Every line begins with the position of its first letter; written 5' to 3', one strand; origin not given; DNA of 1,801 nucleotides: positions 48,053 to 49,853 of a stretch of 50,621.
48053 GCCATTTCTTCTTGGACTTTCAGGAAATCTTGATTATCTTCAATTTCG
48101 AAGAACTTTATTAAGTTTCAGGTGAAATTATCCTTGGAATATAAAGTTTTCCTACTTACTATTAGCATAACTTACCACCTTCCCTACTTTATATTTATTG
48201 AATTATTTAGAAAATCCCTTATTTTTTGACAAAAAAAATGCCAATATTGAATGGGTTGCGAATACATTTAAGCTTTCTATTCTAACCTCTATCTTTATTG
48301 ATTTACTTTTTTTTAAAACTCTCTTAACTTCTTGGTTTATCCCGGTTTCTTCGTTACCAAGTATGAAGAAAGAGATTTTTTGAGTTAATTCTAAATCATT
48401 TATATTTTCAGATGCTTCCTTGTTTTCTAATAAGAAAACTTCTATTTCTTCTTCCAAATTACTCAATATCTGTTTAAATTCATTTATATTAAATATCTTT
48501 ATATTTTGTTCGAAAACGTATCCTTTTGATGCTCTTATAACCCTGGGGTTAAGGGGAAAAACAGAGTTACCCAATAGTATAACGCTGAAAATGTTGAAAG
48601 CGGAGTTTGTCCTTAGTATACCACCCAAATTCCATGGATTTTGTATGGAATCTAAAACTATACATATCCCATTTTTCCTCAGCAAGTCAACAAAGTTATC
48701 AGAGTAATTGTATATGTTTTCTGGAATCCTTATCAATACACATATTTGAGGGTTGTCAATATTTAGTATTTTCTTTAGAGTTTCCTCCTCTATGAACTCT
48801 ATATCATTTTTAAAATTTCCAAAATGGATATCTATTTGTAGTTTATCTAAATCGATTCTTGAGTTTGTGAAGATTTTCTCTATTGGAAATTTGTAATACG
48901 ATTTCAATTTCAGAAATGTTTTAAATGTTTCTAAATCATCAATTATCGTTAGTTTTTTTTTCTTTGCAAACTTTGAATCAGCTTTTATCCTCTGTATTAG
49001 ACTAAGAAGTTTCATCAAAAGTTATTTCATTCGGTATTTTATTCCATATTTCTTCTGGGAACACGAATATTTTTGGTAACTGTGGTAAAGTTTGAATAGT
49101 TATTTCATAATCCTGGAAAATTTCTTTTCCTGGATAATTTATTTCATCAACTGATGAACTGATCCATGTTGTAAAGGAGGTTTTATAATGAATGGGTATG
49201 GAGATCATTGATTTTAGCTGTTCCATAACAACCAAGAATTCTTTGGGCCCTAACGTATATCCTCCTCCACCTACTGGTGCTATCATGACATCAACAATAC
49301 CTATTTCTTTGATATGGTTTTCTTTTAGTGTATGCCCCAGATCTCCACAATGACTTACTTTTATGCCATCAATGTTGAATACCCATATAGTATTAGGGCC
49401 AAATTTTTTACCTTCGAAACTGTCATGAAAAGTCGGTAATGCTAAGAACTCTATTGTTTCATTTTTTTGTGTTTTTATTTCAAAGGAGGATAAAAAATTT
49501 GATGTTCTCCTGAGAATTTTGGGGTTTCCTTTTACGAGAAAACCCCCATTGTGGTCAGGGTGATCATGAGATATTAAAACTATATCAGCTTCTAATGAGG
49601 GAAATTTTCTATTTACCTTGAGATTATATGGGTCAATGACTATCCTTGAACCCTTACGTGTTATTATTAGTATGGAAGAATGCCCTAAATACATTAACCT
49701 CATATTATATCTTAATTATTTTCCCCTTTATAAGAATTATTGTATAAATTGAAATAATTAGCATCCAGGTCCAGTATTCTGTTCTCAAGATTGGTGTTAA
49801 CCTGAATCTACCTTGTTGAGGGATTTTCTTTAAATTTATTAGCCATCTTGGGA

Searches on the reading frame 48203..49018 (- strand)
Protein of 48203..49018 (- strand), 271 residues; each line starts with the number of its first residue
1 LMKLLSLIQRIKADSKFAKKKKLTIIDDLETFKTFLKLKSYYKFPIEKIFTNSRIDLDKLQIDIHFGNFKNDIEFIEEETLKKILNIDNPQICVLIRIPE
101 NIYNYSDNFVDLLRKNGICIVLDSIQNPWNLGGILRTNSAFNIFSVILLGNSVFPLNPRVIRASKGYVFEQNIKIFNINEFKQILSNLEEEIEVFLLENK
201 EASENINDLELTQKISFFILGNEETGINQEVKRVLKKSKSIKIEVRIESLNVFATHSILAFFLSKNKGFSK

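Call 20: search_protein_families(library=pfam, proteins=[window:48203-49018:-], max_evalue=0.000001)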
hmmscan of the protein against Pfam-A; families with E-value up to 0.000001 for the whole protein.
window:48203-49018:- (271 aa): 1 family
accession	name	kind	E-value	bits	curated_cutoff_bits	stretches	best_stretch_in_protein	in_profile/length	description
PF00588.24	SpoU_methylase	-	1.7e-25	90.2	29.7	1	118-260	2-141/142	SpoU rRNA Methylase family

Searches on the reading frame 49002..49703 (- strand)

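Call 20: search_protein_families(library=pfam, proteins=[window:49002-49703:-], max_evalue=0.000001)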
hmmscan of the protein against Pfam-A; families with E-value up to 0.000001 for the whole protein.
window:49002-49703:- (233 aa): 2 families
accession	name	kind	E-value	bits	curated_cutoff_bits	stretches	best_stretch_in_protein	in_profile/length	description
PF13483.12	Lactamase_B_3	-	1.3e-40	139.5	24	1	2-172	1-160/160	Beta-lactamase superfamily domain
PF12706.13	Lactamase_B_2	-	2.5e-09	37.5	27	0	75-173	97-200/200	Beta-lactamase superfamily domain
